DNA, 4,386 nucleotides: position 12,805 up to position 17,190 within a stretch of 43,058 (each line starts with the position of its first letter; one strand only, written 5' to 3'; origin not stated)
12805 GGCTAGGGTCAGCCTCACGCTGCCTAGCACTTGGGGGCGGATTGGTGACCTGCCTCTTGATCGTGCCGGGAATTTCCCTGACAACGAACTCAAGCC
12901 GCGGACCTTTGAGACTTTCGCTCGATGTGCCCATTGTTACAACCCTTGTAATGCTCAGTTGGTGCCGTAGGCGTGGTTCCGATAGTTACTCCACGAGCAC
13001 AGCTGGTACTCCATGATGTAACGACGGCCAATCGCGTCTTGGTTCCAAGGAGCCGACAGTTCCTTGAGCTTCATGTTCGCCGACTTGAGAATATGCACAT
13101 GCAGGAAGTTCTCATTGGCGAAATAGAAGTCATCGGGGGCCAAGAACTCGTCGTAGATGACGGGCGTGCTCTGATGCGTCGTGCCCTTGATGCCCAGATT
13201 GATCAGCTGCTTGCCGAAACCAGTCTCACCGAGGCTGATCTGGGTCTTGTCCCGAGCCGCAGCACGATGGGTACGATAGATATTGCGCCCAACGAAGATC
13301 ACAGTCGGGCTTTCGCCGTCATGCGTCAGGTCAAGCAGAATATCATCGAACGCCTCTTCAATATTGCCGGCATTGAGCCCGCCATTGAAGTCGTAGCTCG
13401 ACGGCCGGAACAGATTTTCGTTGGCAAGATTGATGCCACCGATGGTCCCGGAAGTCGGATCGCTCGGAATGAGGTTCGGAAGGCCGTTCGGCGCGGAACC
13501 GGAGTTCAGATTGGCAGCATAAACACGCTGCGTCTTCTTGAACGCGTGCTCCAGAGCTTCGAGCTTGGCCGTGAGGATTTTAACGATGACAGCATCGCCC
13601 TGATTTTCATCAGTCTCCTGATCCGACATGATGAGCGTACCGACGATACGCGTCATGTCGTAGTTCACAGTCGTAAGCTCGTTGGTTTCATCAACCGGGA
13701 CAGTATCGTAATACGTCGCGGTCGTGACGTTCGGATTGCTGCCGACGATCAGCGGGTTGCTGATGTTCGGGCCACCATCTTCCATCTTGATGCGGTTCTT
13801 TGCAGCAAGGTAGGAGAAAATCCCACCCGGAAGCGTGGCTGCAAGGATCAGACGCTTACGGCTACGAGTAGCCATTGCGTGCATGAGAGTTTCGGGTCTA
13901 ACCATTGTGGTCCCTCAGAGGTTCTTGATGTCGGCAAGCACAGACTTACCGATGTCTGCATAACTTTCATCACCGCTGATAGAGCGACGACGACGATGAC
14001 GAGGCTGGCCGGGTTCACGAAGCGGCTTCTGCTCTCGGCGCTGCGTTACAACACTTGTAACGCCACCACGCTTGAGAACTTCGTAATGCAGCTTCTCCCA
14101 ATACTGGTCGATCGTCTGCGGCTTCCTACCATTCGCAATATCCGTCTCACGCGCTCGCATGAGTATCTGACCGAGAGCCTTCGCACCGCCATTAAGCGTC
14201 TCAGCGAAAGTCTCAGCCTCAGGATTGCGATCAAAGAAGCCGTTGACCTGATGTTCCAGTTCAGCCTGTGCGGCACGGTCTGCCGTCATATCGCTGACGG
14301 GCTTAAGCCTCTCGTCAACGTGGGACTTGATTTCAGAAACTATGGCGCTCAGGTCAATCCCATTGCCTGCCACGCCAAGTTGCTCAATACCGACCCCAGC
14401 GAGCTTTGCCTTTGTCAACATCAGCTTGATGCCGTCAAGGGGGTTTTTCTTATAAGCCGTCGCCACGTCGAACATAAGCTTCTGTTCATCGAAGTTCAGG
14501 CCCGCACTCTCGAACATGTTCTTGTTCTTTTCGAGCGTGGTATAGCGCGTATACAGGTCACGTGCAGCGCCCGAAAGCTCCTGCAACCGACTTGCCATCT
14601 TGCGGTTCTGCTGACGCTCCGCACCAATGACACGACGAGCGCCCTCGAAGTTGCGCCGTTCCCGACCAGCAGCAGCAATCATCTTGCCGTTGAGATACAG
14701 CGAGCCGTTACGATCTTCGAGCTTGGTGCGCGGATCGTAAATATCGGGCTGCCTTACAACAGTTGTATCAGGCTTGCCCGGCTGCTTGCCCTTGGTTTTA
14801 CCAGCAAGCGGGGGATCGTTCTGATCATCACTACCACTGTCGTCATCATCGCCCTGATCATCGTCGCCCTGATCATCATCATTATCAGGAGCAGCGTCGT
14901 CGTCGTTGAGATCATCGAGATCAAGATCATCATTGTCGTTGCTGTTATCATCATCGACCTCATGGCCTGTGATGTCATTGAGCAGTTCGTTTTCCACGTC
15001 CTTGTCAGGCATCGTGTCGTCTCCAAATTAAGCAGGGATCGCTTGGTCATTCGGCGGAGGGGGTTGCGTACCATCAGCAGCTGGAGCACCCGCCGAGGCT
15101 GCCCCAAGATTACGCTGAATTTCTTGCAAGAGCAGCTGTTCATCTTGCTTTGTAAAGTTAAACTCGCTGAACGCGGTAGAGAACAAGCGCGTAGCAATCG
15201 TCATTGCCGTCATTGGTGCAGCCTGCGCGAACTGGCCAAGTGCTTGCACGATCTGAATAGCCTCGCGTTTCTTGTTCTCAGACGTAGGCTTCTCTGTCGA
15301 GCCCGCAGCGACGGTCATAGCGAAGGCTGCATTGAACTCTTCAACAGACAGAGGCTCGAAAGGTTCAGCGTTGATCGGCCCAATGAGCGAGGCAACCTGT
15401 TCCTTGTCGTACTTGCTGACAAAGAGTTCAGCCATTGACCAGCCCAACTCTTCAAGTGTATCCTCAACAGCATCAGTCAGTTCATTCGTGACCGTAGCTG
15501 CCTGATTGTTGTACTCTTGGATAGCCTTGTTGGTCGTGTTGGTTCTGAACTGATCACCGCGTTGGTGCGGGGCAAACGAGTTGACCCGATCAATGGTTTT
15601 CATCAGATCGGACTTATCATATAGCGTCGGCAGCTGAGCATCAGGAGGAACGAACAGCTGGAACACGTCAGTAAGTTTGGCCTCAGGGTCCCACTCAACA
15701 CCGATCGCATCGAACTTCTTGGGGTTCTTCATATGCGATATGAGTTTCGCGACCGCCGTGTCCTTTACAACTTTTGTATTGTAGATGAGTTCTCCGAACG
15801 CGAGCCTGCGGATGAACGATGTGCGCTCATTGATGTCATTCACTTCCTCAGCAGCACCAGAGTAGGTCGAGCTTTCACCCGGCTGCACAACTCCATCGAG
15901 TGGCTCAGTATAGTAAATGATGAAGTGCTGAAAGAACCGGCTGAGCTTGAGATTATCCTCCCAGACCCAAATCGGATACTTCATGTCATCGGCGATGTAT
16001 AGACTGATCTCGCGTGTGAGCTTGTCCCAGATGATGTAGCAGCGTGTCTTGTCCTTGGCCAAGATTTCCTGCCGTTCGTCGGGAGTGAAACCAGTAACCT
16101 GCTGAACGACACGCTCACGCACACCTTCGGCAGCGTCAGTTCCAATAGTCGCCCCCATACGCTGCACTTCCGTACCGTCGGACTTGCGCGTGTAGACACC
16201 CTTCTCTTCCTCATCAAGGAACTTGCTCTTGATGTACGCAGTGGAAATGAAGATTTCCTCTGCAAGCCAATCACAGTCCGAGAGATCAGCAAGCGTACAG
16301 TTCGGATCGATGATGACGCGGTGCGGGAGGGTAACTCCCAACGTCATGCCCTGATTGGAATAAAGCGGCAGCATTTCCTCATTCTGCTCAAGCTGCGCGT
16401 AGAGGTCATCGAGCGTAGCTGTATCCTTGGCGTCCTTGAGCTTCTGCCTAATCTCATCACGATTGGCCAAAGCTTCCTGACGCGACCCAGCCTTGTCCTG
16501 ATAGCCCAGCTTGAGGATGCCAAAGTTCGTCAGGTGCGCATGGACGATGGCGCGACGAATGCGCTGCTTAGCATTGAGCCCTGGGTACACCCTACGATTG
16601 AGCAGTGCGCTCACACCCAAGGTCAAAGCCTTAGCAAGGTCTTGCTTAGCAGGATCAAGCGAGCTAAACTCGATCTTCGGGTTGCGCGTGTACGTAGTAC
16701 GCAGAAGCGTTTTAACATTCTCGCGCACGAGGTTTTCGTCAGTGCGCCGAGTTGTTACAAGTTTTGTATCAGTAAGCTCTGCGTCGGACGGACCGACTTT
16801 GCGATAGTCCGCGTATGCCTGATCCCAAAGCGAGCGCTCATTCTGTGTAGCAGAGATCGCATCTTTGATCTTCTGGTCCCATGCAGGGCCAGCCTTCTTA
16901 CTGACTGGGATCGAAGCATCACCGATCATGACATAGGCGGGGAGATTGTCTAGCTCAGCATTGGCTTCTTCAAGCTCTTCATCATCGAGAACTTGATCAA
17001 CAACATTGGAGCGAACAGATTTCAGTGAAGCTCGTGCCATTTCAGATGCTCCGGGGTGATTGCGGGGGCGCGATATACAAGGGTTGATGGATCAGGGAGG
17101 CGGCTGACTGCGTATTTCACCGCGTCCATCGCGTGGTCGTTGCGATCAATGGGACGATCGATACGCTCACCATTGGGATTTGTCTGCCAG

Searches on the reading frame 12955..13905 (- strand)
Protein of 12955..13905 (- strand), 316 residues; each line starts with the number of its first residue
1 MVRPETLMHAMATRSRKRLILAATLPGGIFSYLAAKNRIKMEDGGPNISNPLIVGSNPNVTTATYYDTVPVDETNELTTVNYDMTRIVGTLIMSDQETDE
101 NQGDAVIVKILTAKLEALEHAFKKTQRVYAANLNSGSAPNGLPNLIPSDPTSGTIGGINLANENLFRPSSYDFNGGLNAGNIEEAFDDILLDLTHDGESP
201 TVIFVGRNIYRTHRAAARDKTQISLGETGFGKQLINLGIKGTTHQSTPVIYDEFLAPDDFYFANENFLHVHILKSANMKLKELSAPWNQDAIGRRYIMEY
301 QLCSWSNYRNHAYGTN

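Call 10: search_protein_families(library=pfam, proteins=[window:12955-13905:-], max_evalue=0.01)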
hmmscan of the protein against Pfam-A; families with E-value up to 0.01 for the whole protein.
window:12955-13905:- (316 aa): 1 family
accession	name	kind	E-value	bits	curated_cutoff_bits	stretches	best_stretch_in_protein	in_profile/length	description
PF17236.8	SU10_MCP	-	0.0077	16.2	24.1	0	119-300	121-275/292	SU10 major capsid protein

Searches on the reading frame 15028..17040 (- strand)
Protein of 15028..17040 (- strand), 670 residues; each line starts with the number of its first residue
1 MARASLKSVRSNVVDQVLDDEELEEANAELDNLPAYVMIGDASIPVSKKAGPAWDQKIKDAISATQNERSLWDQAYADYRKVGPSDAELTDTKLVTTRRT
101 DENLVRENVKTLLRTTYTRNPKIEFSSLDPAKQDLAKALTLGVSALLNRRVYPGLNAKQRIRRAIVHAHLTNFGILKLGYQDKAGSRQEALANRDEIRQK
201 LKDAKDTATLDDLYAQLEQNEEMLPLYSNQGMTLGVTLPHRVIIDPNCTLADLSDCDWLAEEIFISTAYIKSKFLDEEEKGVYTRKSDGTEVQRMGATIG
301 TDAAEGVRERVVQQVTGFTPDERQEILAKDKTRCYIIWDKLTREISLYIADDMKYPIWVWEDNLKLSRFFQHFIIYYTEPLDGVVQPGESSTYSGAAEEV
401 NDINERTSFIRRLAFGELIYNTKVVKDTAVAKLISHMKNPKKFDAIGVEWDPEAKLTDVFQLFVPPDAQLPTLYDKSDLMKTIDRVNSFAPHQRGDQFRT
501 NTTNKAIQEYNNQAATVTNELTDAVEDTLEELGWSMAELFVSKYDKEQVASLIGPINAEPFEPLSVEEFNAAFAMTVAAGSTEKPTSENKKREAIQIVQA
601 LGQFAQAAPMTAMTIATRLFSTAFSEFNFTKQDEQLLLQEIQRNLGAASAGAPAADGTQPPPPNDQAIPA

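Call 10: search_protein_families(library=pfam, proteins=[window:15028-17040:-], max_evalue=0.01)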
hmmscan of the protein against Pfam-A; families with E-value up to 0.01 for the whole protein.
window:15028-17040:- (670 aa): 2 families
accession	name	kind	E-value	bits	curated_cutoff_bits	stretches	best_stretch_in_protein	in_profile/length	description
PF16510.12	P22_portal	-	1.9e-06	27.1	26.1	0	239-350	140-220/594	Phage P22-like portal protein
PF24454.1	DUF7570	-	0.00082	19.8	27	0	157-189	46-78/94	Family of unknown function (DUF7570)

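Call 14: find_related_loci(query=window:15028-17040:-, collection=viral_contigs, flank=10000)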
Query window:15028-17040:- (670 aa) in viral_contigs; peptide patterns used: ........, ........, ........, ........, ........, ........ (x = any residue, [..] = any of these).
10 stretches matched a pattern, but none encodes a relative of the query by tblastn (E <= 1e-3).

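Call 15: find_homologous_proteins(query=window:15028-17040:-)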
Query window:15028-17040:- (670 aa): 33 proteins with E <= 0.001 among 8000 candidates.
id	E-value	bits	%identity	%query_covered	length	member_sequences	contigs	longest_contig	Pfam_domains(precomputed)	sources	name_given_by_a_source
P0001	0.0e+0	1495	100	100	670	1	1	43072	PF16510.13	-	-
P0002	4.1e-251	853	59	96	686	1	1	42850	-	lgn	-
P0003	8.8e-207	707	49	96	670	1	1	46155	-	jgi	jgi:hypothetical protein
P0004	3.3e-203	695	49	99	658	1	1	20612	-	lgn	-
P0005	2.2e-201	689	49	99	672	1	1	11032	-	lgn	-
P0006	2.7e-201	688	49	97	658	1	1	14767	PF16510.13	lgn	-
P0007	4.0e-201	688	48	98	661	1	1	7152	-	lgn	-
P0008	8.7e-201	687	50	91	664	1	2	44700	-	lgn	-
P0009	1.9e-198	679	48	97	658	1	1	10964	PF16510.13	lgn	-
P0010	2.2e-198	679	47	96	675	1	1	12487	-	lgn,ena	-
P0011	9.9e-198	677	48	99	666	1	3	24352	-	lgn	-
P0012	3.7e-196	672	49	96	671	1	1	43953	-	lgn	-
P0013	5.0e-196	671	49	100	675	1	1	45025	-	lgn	-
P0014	1.1e-193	663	48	94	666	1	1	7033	PF16510.13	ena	-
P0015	1.9e-193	663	47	99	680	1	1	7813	-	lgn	-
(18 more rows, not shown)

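Call 16: find_encoding_contigs(protein=P0002, flank=10000, max_places=2)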
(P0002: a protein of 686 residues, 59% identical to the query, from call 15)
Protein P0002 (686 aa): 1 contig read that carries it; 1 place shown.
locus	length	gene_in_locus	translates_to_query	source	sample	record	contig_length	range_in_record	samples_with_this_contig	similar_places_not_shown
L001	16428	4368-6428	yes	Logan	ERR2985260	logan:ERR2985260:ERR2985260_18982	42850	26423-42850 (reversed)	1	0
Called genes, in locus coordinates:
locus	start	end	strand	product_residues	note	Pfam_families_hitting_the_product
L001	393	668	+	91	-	-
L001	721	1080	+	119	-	-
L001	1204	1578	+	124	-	-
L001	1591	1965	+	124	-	-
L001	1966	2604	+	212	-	-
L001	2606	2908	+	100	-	-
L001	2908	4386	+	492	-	PF03237:Terminase_6N (faint)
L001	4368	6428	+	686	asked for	-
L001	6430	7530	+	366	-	-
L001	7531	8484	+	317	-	-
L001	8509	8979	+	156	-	-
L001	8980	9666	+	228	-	-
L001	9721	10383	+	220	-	-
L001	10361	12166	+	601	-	PF02839:CBM_5_12 (weak)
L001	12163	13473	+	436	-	PF02839:CBM_5_12 (weak)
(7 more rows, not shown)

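Call 17: find_encoding_contigs(protein=P0003, flank=10000, max_places=2)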
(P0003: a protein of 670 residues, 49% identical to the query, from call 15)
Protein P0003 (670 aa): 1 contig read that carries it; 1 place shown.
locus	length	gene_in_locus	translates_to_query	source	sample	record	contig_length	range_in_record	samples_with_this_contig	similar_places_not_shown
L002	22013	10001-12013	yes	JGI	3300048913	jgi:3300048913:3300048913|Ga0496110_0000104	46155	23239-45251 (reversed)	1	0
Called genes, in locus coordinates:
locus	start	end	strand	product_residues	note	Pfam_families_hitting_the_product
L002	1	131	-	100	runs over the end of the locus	-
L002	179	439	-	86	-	-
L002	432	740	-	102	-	-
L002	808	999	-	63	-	-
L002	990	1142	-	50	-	-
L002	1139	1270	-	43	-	-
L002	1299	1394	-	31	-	-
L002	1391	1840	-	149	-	-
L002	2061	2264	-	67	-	-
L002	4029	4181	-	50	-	-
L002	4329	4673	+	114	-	-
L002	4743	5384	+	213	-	-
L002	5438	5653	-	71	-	-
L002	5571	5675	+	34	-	-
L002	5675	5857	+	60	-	-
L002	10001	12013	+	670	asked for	-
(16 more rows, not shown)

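Call 18: find_encoding_contigs(protein=P0013, flank=10000, max_places=2)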
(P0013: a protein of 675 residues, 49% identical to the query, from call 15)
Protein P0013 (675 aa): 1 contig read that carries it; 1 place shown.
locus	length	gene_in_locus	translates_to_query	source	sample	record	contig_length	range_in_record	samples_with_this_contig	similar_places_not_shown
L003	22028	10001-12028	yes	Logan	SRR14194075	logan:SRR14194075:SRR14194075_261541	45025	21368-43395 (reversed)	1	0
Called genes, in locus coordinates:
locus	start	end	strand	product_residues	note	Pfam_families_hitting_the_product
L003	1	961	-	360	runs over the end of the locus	-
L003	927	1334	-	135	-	-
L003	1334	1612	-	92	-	-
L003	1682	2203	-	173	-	-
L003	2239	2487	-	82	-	-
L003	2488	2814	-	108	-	-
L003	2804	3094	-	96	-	-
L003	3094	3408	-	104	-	-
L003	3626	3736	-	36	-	-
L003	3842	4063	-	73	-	-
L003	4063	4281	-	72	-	-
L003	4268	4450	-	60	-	-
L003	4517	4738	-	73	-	-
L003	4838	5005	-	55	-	-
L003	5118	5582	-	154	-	-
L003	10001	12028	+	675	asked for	-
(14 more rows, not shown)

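Call 54: find_related_loci(query=A2, collection=genome_contigs, flank=10000)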
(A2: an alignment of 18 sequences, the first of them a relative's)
Query A2 (670 aa) in genome_contigs; peptide patterns used: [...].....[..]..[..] (x = any residue, [..] = any of these).
3 stretches matched a pattern, but none encodes a relative of the query by tblastn (E <= 1e-3).
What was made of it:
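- On Stoperator / immunity-repressor system (Cluster A type): No relative was found in 185,579 species genomes (call 54).
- There is no integrase, and no relative was found in 185,579 species genomes (call 54).
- Tried and rejected: The portal profile found no relative in the GTDB species genomes (call 54).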

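Call 55: find_related_loci(query=A2, collection=viral_contigs, flank=10000)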
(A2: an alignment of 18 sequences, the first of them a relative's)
Query A2 (670 aa) in viral_contigs; peptide patterns used: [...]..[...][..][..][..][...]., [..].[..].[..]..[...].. (x = any residue, [..] = any of these).
599 stretches matched a pattern (row limit reached: there are more); 517 encode a relative of the query (tblastn E <= 1e-3); the best 80 are kept; 80 distinct loci.
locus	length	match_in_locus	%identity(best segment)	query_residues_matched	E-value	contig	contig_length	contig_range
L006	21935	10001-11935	49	1-642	0e+0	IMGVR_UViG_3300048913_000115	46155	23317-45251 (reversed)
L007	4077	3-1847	48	35-645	0e+0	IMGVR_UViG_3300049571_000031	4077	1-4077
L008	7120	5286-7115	47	1-613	0e+0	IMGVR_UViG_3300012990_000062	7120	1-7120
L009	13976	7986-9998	44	1-669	0e+0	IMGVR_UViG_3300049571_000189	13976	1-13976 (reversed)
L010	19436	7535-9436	39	34-664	3e-157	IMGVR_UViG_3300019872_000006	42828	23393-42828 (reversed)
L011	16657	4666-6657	35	1-659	1e-135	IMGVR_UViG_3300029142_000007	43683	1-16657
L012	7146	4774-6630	35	34-645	2e-124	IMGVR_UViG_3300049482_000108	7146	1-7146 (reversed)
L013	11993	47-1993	35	16-661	1e-118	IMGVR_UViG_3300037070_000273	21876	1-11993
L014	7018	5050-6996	35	16-661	8e-119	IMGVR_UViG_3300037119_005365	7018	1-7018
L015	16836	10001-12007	38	1-662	2e-144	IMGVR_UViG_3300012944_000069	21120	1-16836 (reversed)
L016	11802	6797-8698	35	36-660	5e-111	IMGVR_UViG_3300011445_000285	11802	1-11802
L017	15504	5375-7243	34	31-645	7e-107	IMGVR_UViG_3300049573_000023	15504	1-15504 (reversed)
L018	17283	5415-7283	34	31-645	7e-107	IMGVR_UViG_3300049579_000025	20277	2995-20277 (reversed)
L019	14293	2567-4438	34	34-645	2e-106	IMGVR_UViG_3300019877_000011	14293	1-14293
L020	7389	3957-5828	34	34-645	2e-106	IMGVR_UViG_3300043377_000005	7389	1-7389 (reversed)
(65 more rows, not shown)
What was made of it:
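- Related contigs break at arbitrary places, which fits circular permutation (calls 16-18, 55).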

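Call 58: search_dna_similar(query=window:15028-17040:-, collection=phages, mode=protein, max_rows=30)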
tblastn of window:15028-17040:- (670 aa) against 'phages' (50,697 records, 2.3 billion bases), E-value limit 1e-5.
No match.
